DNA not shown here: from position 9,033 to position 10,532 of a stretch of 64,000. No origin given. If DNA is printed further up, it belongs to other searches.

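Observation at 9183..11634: Tandem pair of divergent P450s with His in place of the conserved I-helix acid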

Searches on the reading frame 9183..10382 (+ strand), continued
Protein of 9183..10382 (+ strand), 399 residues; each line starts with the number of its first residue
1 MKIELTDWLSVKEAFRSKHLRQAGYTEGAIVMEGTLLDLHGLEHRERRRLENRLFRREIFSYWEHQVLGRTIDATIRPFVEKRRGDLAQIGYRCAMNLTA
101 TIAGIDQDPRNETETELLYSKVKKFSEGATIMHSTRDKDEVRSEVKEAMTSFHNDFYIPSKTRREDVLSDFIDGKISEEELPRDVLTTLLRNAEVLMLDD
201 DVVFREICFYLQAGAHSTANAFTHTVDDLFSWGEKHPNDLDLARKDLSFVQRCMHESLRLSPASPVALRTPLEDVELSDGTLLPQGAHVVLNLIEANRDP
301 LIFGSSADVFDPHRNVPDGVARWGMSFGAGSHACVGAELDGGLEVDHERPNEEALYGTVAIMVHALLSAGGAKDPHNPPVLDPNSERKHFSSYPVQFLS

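Call 30: find_related_loci(query=A1, collection=genome_contigs, flank=10000)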
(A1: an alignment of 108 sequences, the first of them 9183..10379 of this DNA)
Query A1 (399 aa) in genome_contigs; peptide patterns used: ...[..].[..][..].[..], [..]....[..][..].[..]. (x = any residue, [..] = any of these).
497 stretches matched a pattern; 420 encode a relative of the query (tblastn E <= 1e-3); the best 80 are kept; 80 distinct loci.
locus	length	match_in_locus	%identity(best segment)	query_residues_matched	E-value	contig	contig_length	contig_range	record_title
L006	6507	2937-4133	87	1-399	0e+0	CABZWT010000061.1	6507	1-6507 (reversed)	MAG: Actinobacteria bacterium isolate AG-343-B13 genome assembly, contig: AG-343-B13_NODE_61, whole genome shotgun seque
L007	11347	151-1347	86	1-399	0e+0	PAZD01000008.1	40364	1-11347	MAG: Acidimicrobiaceae bacterium isolate SP83 74661, whole genome shotgun sequence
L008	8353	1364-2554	85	1-397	0e+0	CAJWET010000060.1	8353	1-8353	MAG TPA_asm: uncultured Acidimicrobiaceae bacterium isolate ERR599132_bin.67_MetaBAT_v2.12.1_MAG genome assembly, contig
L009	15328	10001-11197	84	1-399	0e+0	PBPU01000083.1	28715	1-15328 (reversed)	MAG: Acidimicrobiaceae bacterium isolate RS349 21243, whole genome shotgun sequence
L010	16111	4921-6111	82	1-397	0e+0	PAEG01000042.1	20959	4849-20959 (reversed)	MAG: Acidimicrobiaceae bacterium isolate MED867 39996, whole genome shotgun sequence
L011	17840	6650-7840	77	2-398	0e+0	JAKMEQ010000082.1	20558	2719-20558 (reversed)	MAG: Acidimicrobiales bacterium isolate MOX_bin50 MunidaSAW.contigs.fa_k127_931842, whole genome shotgun sequence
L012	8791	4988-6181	75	2-399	0e+0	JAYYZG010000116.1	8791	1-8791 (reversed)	MAG: Actinomycetota bacterium isolate XB_MAG1154 DB_MAG1154_0116, whole genome shotgun sequence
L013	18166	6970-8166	85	1-399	0e+0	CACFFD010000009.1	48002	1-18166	Actinobacteria bacterium isolate AG-410-G14 genome assembly, contig: AG-410-G14_NODE_9, whole genome shotgun sequence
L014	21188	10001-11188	71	2-397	0e+0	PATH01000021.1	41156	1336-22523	MAG: Acidimicrobiaceae bacterium isolate SAT161 92896, whole genome shotgun sequence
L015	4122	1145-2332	71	2-397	0e+0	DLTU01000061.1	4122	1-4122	MAG TPA_asm: Candidatus Microthrix sp. UBA7828 UBA7828_contig_43432, whole genome shotgun sequence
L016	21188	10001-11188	71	2-397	0e+0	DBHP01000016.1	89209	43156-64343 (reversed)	MAG TPA_asm: Candidatus Microthrix sp. UBA825 UBA825_contig_1910, whole genome shotgun sequence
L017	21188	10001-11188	70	2-397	0e+0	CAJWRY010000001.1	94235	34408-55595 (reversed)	MAG TPA_asm: uncultured Candidatus Microthrix sp. isolate ERR598968_bin.49_MetaBAT_v2.12.1_MAG genome assembly, contig:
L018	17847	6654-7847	72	2-399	0e+0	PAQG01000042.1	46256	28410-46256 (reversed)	MAG: Acidimicrobiaceae bacterium isolate SP142 MHASMcontig_1492943, whole genome shotgun sequence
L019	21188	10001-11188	72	2-397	0e+0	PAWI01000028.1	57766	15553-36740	MAG: Acidimicrobiaceae bacterium isolate SAT136 250797, whole genome shotgun sequence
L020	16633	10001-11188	70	2-397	0e+0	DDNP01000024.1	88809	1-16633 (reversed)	MAG TPA_asm: Candidatus Microthrix sp. UBA2517 UBA2517_contig_5908, whole genome shotgun sequence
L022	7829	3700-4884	64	3-397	4e-174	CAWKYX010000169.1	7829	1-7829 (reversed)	MAG: Acidimicrobiia bacterium isolate CB4_SCM.92 genome assembly, contig: Ga0302127_10005324, whole genome shotgun seque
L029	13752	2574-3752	59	3-395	5e-148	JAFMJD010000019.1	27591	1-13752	MAG: Actinomycetota bacterium isolate DEBay_Sum019D_L_G_128 NODE_1268_length_27591_cov_7.644284, whole genome shotgun se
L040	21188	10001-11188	57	3-397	5e-138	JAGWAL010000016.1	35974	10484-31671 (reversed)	MAG: Acidimicrobiia bacterium isolate 277c_6 scaffold_1926, whole genome shotgun sequence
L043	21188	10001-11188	55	3-397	1e-129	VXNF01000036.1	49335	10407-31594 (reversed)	MAG: Acidimicrobiia bacterium isolate SB0661_bin_55 NODE_774_length_49335_cov_96.558685, whole genome shotgun sequence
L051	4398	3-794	70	134-397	3e-124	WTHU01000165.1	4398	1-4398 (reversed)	MAG: Acidimicrobiales bacterium isolate PL34865bin_12 NODE_11832_length_4398_cov_7.766521, whole genome shotgun sequence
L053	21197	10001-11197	50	3-397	2e-121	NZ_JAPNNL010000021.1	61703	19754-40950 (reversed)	Nonomuraea corallina strain MCN248 21, whole genome shotgun sequence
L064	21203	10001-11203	54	3-397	3e-116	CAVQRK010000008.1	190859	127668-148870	MAG: uncultured Actinomycetota bacterium isolate MFD09779.bin.2.14 genome assembly, contig: contig_41189, whole genome s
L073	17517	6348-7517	48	3-397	3e-114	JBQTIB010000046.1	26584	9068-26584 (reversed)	MAG: Sporichthyaceae bacterium isolate SAW300 c_000000293919, whole genome shotgun sequence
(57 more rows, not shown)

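Call 38: search_protein_families(library=pfam, proteins=[L053:1624-2520:-, L053:3994-5049:+, L053:5102-5794:+, L053:5860-6555:+, L053:7528-8268:-, L053:11640-12650:-, L053:12458-12925:-, L053:12915-15221:-, L053:15319-15885:-, L053:15897-16667:+], max_evalue=0.001)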
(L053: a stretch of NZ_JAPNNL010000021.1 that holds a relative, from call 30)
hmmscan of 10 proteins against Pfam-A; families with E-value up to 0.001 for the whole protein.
L053:1624-2520:- (298 aa): 3 families
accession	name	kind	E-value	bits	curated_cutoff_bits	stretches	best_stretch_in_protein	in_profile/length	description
PF01978.25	TrmB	-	8.3e-16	58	25.6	1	10-64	1-54/68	Sugar-specific transcriptional regulator TrmB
PF09339.16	HTH_IclR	-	0.00013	22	22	1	31-62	17-48/52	IclR helix-turn-helix domain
PF11495.14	Regulator_TrmB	-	0.00017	21.4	22.2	1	118-211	7-96/233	Archaeal transcriptional regulator TrmB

L053:3994-5049:+ (351 aa): 1 family
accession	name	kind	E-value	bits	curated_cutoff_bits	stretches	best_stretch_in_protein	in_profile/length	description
PF04909.20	Amidohydro_2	-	1.1e-32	114.4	26.4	1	25-341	1-284/289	Amidohydrolase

L053:5102-5794:+ (230 aa): 5 families
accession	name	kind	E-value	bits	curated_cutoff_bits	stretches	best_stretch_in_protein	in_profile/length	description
PF13561.12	adh_short_C2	-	2.8e-51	174.8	27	1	13-225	3-233/236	Enoyl-(Acyl carrier protein) reductase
PF00106.31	adh_short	-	1.7e-39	135.8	26.6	1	7-175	3-189/195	short chain dehydrogenase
PF08659.16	KR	-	2.8e-09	37.6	22.6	1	44-152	59-166/180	KR domain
PF01370.27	Epimerase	-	4e-06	26.8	20.9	1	7-76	1-77/240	NAD dependent epimerase/dehydratase family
PF23441.1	SDR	-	0.0007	19.5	27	0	119-225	144-253/258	SDR-like rossmann domain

L053:5860-6555:+ (231 aa): 1 family
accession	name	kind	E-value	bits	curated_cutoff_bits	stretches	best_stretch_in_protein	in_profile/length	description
PF06283.17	ThuA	-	3.1e-27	96.6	33.4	1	2-228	1-209/209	Trehalose utilisation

L053:7528-8268:- (246 aa): 2 families
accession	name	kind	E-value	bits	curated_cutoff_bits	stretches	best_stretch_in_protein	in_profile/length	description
PF13561.12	adh_short_C2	-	4.9e-45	154.4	27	1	13-240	2-234/236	Enoyl-(Acyl carrier protein) reductase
PF00106.31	adh_short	-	1.7e-36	126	26.6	1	10-193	3-189/195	short chain dehydrogenase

L053:11640-12650:- (336 aa): 3 families
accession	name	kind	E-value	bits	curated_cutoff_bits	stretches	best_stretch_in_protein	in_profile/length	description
PF00941.27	FAD_binding_5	-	8.3e-50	169.4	27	1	69-237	3-169/170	FAD binding domain in molybdopterin dehydrogenase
PF03450.22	CO_deh_flav_C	-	1.1e-13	51.6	25.5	1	244-334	2-100/102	CO dehydrogenase flavoprotein C-terminal domain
PF01565.28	FAD_binding_4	-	0.00026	21.1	26.4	0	76-181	12-106/139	FAD binding domain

L053:12458-12925:- (155 aa): 2 families
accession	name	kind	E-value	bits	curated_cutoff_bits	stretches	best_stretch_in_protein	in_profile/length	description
PF01799.25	Fer2_2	-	3.9e-32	110.6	30.3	1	73-146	1-75/75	[2Fe-2S] binding domain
PF00111.32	Fer2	-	8e-07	29.4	21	1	5-59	1-55/77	2Fe-2S iron-sulfur cluster binding domain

L053:12915-15221:- (768 aa): 3 families
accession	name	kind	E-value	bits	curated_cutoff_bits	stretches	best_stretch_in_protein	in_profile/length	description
PF20256.3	MoCoBD_2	-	7.4e-82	275.5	27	1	414-702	3-283/283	Molybdopterin cofactor-binding domain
PF02738.23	MoCoBD_1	-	1.4e-66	224.6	27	1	156-384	15-244/244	Molybdopterin cofactor-binding domain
PF01315.27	Ald_Xan_dh_C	-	1.7e-27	96.4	31.3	1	18-125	1-110/110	Aldehyde oxidase and xanthine dehydrogenase, a/b hammerhead domain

L053:15319-15885:- (188 aa): 1 family
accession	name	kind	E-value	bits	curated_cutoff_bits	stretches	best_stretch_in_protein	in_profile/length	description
PF13669.12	Glyoxalase_4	-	1.2e-17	64.6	27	1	10-114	1-89/109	Glyoxalase/Bleomycin resistance protein/Dioxygenase superfamily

L053:15897-16667:+ (256 aa): 2 families
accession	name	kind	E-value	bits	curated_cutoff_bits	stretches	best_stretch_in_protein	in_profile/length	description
PF07729.17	FCD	-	9.4e-13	49.1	24.3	1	111-226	2-121/125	FCD domain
PF00392.27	GntR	-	1.2e-06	28.6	27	1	21-78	2-59/64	Bacterial regulatory proteins, gntR family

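Call 42: search_protein_families(library=pfam, proteins=[L029:620-1696:+, L064:12057-12890:+, L051:2086-2979:+, L022:7037-7441:+, L016:13755-15302:+, L017:18494-19276:-, L016:15251-16450:+, L073:16353-17309:+, L043:8440-9963:+, L040:6669-8495:+], max_evalue=0.001)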
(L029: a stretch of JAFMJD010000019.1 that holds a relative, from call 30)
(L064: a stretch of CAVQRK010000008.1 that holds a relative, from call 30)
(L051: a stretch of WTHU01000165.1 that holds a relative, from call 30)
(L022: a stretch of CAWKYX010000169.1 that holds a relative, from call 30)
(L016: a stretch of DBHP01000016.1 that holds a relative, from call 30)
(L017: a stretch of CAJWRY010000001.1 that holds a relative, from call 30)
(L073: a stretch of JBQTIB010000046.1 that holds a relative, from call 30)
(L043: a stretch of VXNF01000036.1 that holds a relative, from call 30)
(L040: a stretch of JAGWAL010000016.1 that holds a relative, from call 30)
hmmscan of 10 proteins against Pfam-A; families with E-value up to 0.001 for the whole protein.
L029:620-1696:+ (359 aa): 1 family
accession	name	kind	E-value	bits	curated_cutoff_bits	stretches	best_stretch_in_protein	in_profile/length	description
PF04909.20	Amidohydro_2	-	1.6e-30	107.3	26.4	1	26-332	1-260/289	Amidohydrolase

L064:12057-12890:+ (278 aa): 1 family
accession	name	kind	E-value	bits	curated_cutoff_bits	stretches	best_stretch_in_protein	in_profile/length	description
PF06283.17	ThuA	-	4.9e-25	89.5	33.4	1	38-242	16-207/209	Trehalose utilisation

L051:2086-2979:+ (298 aa): 2 families
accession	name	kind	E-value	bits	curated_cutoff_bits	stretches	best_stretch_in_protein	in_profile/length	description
PF08827.16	DUF1805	-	1.6e-06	28.7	29.5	0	264-292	36-64/64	Domain of unknown function (DUF1805)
PF00817.25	IMS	-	0.00081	19.8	23.2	0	265-289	32-56/148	impB/mucB/samB family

L022:7037-7441:+ (135 aa): 2 families
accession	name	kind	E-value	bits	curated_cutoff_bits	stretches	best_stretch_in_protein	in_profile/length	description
PF01796.24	OB_ChsH2_C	-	1.5e-20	73.3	27.1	1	54-116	1-64/65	ChsH2, C-terminal OB-fold domain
PF12172.15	zf-ChsH2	-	2.1e-05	24.7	23.2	1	17-52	1-36/37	ChsH2, rubredoxin-like zinc ribbon domain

L016:13755-15302:+ (516 aa): 2 families
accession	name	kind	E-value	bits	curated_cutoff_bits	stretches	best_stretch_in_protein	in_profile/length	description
PF00501.34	AMP-binding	-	5.3e-75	253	29.9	1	12-373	2-384/384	AMP-binding enzyme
PF13193.12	AMP-binding_C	-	1.4e-20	74.4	24.5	1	423-499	1-76/76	AMP-binding enzyme C-terminal domain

L017:18494-19276:- (261 aa): 2 families
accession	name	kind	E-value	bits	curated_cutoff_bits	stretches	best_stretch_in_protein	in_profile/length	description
PF14518.11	Haem_oxygenas_2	-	2.1e-22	80.2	28.9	1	75-242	2-168/177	Iron-containing redox enzyme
PF03070.21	TENA_THI-4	-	7.2e-07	29.6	22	1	52-136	9-86/210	TENA/THI-4/PQQC family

L016:15251-16450:+ (400 aa): 1 family
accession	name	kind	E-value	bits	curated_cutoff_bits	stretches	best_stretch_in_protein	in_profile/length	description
PF22691.2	Thiolase_C_1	-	1.4e-34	119.4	28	1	276-398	21-142/144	Thiolase C-terminal domain-like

L073:16353-17309:+ (319 aa): 3 families
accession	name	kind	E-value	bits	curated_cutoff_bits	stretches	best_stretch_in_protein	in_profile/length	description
PF01978.25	TrmB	-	4.7e-16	58.8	25.6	1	28-96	1-66/68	Sugar-specific transcriptional regulator TrmB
PF11495.14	Regulator_TrmB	-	4.4e-06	26.5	22.2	1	135-231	6-98/233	Archaeal transcriptional regulator TrmB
PF09339.16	HTH_IclR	-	3.8e-05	23.8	22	1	47-80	15-48/52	IclR helix-turn-helix domain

L043:8440-9963:+ (508 aa): 7 families
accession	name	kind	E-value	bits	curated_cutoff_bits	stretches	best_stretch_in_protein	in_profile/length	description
PF03308.22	MeaB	-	4.3e-82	275.6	23.1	1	206-455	1-258/273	Methylmalonyl Co-A mutase-associated GTPase MeaB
PF02492.25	cobW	-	2.9e-06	27.4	20.7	1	236-395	2-166/180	CobW/HypB/UreG, nucleotide-binding domain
PF01656.29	CbiA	-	1.1e-05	25.8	25.4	1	243-331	8-54/125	CobQ/CobB/MinD/ParA nucleotide binding domain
PF03029.23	ATP_bind_1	-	0.00019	21.8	27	1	239-273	1-35/240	Conserved hypothetical ATP binding protein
PF13191.12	AAA_16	-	0.00033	21.6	32.6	1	231-273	21-63/167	AAA ATPase domain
PF13238.12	AAA_18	-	0.00036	21.4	29.4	1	237-258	1-22/128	AAA domain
PF00009.33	GTP_EFTU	-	0.001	19.2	26.5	0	343-429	89-183/188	Elongation factor Tu GTP binding domain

L040:6669-8495:+ (609 aa): 1 family
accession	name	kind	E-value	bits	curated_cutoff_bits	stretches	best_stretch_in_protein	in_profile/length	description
PF01642.28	MM_CoA_mutase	-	2.9e-204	679.8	22.1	1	106-601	26-512/512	Methylmalonyl-CoA mutase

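Call 51: list_cluster_members(proteins=[P0242, P0245, P0248, P0250, P0254, P0262, P0267, P0290, P0300, P0339])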
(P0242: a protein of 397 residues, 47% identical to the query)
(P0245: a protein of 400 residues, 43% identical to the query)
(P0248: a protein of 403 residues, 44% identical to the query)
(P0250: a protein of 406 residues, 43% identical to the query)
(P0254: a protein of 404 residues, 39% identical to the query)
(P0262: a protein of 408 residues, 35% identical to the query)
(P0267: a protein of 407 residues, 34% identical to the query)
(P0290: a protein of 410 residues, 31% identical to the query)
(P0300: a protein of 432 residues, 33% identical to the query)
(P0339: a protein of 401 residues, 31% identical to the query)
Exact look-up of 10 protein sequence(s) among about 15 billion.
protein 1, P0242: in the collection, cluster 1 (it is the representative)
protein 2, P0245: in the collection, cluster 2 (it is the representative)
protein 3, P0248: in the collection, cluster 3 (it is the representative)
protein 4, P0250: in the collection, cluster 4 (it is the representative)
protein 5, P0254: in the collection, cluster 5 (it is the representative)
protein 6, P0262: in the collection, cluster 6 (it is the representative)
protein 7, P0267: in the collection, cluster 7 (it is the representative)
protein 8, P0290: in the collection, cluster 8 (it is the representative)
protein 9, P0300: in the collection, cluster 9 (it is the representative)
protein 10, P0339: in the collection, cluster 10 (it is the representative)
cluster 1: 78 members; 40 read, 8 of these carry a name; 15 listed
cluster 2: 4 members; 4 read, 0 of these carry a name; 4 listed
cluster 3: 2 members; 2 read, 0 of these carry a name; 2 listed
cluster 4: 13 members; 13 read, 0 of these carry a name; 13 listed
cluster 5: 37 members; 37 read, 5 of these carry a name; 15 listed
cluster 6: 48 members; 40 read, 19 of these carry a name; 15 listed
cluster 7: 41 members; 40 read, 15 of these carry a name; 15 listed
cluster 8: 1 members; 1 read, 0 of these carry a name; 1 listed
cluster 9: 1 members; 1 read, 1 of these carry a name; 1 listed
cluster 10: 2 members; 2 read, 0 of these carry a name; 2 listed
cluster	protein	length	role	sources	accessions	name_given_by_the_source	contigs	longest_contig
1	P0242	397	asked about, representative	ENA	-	-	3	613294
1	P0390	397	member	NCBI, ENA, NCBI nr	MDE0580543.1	MAG: cytochrome P450 [bacterium] | cytochrome P450 [bacterium]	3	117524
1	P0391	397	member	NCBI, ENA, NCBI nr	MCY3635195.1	MAG: cytochrome P450 [bacterium] | cytochrome P450 [bacterium]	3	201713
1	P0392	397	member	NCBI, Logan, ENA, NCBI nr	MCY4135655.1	MAG: cytochrome P450 [bacterium] | cytochrome P450 [bacterium]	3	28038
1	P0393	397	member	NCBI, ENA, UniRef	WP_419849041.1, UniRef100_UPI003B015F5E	cytochrome P450 [Candidatus Poriferisocius sp.] | cytochrome P450 n=1 Tax=Candidatus Poriferisocius sp. TaxID=3101276 RepID=UPI003B015F5E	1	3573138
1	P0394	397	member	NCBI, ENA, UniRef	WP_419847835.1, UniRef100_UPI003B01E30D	cytochrome P450 [Candidatus Poriferisocius sp.] | cytochrome P450 n=1 Tax=Candidatus Poriferisocius sp. TaxID=3101276 RepID=UPI003B01E30D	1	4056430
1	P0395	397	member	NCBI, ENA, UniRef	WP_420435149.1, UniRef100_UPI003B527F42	cytochrome P450 [Candidatus Poriferisocius sp.] | cytochrome P450 n=1 Tax=Candidatus Poriferisocius sp. TaxID=3101276 RepID=UPI003B527F42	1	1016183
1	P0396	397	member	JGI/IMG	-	cytochrome P450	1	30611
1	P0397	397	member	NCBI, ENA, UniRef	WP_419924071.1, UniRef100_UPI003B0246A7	cytochrome P450 [Candidatus Poriferisocius sp.] | cytochrome P450 n=1 Tax=Candidatus Poriferisocius sp. TaxID=3101276 RepID=UPI003B0246A7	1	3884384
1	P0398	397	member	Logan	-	-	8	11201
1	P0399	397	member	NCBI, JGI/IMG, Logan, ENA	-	-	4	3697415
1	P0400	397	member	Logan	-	-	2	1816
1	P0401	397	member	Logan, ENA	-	-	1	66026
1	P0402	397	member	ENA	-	-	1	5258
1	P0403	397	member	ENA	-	-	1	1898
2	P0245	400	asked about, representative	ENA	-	-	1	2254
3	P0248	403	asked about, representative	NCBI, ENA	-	-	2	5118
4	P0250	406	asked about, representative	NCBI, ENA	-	-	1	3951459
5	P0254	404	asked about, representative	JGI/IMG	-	-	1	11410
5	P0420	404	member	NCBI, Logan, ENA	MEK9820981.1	MAG: cytochrome P450 [Gammaproteobacteria bacterium]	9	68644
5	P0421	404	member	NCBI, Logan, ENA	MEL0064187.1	MAG: cytochrome P450 [Gammaproteobacteria bacterium]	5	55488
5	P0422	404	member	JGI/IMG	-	cytochrome P450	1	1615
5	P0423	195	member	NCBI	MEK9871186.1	MAG: cytochrome P450, partial [Gammaproteobacteria bacterium]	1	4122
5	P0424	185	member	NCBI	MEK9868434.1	MAG: cytochrome P450, partial [Gammaproteobacteria bacterium]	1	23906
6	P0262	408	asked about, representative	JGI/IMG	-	cytochrome P450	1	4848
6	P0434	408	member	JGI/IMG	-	cytochrome P450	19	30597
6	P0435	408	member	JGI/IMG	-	cytochrome P450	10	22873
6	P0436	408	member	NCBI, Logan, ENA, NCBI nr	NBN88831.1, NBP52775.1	MAG: cytochrome P450 [Actinobacteria bacterium] | cytochrome P450 [Actinomycetota bacterium]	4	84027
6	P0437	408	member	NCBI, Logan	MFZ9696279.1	MAG: cytochrome P450 [Ilumatobacteraceae bacterium]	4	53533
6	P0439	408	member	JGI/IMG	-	cytochrome P450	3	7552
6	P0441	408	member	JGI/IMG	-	cytochrome P450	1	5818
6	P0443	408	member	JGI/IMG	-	cytochrome P450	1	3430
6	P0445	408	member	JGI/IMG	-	cytochrome P450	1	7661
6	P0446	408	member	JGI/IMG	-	cytochrome P450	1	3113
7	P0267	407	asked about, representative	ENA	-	-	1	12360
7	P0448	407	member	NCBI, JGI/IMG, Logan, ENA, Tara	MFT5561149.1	MAG: cytochrome P450 [Litorivivens sp.] | cytochrome P450 | strand:+ start:5420 stop:6643 length:1224 start_codon:yes stop_codon:yes ...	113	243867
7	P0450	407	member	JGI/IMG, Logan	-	cytochrome P450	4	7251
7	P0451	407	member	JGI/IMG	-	cytochrome P450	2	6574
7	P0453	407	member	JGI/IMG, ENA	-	cytochrome P450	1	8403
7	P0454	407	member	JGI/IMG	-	cytochrome P450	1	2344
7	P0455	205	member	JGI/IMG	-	cytochrome P450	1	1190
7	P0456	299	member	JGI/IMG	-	cytochrome P450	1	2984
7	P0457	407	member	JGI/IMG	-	cytochrome P450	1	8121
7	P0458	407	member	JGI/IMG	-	cytochrome P450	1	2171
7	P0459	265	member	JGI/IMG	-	cytochrome P450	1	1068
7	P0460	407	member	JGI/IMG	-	cytochrome P450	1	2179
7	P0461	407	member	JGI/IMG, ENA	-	cytochrome P450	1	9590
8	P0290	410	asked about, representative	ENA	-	-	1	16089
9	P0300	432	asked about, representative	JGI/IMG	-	cytochrome P450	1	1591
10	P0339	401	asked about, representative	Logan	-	-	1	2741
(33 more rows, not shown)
